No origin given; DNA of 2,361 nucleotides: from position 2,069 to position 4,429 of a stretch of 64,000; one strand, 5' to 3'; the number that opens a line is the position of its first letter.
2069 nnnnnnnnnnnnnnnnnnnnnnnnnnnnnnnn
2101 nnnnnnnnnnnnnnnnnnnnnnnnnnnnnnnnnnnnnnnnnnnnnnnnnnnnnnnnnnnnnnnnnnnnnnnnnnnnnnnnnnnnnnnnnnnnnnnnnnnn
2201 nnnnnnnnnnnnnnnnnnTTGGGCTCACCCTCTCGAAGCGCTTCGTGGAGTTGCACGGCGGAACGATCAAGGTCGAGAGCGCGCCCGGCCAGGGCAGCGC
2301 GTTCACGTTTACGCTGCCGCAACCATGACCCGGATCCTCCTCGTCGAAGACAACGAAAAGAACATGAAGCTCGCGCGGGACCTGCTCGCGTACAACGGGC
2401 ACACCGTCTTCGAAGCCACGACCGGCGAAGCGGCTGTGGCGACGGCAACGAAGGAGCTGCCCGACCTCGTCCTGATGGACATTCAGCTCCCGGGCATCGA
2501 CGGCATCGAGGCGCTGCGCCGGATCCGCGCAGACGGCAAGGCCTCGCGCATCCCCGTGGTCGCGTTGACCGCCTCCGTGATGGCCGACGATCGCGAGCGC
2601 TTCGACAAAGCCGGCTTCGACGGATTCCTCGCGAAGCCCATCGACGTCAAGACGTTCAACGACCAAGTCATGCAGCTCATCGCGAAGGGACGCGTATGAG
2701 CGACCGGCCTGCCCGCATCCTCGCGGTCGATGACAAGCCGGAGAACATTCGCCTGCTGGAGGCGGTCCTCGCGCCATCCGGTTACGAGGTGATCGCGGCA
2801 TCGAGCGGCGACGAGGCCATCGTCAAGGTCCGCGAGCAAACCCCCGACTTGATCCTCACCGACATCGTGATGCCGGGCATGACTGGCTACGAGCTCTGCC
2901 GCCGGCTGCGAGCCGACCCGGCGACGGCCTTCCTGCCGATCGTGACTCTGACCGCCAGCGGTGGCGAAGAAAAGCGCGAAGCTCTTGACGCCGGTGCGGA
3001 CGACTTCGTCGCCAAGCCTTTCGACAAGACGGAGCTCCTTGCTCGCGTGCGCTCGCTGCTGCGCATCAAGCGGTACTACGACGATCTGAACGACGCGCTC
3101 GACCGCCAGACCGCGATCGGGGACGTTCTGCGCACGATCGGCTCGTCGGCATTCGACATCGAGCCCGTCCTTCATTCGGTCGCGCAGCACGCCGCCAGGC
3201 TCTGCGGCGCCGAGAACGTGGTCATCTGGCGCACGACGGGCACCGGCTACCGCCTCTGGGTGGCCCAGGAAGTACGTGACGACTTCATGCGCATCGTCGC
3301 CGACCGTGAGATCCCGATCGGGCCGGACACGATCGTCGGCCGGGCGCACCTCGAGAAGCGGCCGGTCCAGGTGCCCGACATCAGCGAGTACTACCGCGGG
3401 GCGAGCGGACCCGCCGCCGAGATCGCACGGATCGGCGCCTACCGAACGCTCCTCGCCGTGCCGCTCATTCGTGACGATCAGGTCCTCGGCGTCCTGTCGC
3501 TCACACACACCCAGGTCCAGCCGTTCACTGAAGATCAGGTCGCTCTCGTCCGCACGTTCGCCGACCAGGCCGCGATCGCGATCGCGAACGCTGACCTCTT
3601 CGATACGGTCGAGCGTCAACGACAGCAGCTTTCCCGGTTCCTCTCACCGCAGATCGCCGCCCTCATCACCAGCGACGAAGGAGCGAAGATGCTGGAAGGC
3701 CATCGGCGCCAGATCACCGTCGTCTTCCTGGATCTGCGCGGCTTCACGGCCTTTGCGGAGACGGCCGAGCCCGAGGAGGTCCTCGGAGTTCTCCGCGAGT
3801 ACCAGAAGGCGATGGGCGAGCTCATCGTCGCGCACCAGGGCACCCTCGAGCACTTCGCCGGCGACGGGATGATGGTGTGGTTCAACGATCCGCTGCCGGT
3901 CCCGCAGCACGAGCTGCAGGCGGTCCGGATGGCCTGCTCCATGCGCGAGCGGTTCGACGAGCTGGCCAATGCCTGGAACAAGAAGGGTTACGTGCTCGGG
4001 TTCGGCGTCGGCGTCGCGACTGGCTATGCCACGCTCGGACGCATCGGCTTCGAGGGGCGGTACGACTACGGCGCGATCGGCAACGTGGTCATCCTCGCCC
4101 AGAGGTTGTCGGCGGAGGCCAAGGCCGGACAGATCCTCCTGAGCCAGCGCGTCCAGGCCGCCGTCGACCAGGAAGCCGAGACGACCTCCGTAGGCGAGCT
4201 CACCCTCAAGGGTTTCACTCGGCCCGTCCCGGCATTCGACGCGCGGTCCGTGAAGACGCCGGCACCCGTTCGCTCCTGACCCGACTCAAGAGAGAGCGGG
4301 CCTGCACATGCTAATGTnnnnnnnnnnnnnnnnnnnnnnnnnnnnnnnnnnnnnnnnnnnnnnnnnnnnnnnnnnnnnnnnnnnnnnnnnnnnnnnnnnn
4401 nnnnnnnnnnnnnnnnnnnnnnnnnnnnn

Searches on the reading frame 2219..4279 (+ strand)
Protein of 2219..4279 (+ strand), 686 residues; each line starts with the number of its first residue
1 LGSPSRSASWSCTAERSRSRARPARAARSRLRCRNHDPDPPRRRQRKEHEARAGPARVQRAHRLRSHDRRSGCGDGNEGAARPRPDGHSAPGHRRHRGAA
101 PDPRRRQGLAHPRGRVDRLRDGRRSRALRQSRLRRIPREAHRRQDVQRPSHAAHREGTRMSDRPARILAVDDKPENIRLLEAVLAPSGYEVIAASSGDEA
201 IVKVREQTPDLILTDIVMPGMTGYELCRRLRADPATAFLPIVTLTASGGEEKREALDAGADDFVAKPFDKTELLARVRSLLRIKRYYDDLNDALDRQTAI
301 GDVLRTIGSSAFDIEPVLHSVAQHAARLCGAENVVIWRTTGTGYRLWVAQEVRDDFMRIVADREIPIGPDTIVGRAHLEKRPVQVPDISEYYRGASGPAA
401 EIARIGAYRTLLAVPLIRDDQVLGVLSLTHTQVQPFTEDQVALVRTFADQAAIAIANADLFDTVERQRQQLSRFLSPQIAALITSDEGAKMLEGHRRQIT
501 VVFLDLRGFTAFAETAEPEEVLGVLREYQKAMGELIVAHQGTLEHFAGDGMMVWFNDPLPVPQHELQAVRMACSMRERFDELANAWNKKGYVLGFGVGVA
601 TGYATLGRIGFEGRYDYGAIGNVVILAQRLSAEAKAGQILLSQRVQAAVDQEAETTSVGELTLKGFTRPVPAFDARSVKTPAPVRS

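Call 37: search_protein_families(library=pfam, proteins=[window:2219-4279:+], max_evalue=0.001)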
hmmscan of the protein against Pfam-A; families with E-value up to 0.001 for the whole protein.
window:2219-4279:+ (686 aa): 5 families
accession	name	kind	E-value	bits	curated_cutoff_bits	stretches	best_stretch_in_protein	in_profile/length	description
PF00072.30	Response_reg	-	5.6e-29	101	30.2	1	167-278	1-111/111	Response regulator receiver domain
PF01590.32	GAF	-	2.8e-21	76.9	22.4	1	313-455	1-133/133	GAF domain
PF00211.25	Guanylate_cyc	-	2.2e-18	67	21.9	1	497-665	7-172/183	Adenylate and Guanylate cyclase catalytic domain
PF13185.12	GAF_2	-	9.9e-18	65.1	28.6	1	314-456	4-136/136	GAF domain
PF13492.12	GAF_3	-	6.9e-12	46.3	27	1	315-457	3-129/129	GAF domain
